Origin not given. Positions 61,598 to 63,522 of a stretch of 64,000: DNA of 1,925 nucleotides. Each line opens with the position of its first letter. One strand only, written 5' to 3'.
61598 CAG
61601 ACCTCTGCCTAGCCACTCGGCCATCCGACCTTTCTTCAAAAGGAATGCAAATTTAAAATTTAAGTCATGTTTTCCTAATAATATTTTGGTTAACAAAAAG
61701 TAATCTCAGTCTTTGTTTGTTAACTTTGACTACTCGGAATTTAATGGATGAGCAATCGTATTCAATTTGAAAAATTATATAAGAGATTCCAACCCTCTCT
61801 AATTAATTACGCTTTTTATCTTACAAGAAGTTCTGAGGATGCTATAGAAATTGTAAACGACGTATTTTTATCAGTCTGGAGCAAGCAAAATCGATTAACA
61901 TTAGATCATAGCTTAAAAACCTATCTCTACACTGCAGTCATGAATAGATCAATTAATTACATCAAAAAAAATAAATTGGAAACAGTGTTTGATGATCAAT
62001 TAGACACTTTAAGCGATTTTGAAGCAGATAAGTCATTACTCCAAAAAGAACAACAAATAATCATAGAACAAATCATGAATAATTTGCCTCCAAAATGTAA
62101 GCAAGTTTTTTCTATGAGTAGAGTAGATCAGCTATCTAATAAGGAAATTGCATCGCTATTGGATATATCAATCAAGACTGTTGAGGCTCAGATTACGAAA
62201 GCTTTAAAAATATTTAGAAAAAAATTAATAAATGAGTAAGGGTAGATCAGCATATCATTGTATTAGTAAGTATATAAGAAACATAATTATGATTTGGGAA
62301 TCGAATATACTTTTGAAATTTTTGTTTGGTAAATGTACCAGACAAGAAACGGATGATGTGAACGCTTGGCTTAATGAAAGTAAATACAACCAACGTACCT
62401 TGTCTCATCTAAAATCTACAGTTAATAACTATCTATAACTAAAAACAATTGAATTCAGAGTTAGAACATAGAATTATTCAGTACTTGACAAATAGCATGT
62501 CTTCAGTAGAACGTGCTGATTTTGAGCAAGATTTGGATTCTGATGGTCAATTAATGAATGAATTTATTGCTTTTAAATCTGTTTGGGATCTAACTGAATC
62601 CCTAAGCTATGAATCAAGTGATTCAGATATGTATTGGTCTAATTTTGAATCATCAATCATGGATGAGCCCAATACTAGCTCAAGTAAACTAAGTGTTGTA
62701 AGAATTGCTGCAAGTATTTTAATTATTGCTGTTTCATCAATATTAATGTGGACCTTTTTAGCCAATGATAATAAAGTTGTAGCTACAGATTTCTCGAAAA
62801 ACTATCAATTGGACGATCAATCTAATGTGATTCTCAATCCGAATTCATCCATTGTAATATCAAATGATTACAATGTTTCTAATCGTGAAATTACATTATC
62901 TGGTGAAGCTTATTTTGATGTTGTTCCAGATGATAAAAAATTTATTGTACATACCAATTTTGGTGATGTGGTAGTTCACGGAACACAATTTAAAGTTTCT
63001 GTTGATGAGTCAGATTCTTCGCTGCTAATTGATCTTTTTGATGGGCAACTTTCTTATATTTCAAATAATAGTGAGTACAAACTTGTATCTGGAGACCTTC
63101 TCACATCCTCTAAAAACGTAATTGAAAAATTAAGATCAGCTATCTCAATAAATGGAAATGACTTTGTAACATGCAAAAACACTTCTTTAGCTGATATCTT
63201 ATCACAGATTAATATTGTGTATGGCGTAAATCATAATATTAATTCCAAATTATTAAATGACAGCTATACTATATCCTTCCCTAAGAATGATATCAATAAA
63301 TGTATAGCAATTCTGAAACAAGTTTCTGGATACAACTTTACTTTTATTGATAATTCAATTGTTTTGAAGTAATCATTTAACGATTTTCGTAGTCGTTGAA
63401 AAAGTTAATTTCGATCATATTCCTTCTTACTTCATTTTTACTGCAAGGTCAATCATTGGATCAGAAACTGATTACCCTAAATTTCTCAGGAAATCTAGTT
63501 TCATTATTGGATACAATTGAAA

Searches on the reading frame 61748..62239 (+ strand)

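Call 82: search_protein_families(library=pfam, proteins=[window:61748-62239:+], max_evalue=0.0001)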
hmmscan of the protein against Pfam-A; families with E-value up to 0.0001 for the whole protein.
window:61748-62239:+ (163 aa): 3 families
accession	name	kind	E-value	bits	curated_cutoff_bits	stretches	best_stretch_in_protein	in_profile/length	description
PF08281.18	Sigma70_r4_2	-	3.6e-15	55.8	25.7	1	105-154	3-52/54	Sigma-70, region 4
PF04542.20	Sigma70_r2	-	7.9e-12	45.2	24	1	10-76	1-69/71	Sigma-70 region 2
PF04545.22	Sigma70_r4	-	2.4e-06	27.4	24.1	1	110-154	2-46/50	Sigma-70, region 4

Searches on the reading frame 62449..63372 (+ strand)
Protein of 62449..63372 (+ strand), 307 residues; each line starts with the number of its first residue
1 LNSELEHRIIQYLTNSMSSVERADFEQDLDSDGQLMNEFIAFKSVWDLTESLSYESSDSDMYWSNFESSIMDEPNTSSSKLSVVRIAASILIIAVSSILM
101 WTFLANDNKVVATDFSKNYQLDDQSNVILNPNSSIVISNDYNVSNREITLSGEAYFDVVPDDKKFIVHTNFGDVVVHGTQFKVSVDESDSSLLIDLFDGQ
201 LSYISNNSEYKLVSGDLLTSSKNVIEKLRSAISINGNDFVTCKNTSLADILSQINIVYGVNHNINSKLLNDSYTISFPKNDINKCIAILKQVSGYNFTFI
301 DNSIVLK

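Call 83: search_protein_families(library=pfam, proteins=[window:62449-63372:+], max_evalue=0.0001)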
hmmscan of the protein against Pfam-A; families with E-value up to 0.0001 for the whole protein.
window:62449-63372:+ (307 aa): 2 families
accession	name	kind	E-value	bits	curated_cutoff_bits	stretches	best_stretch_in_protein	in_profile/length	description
PF04773.18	FecR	-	4.4e-15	56.3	24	1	116-200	10-95/97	FecR protein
PF16344.10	FecR_C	-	3e-08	34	24.4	1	243-305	5-69/70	FecR, C-terminal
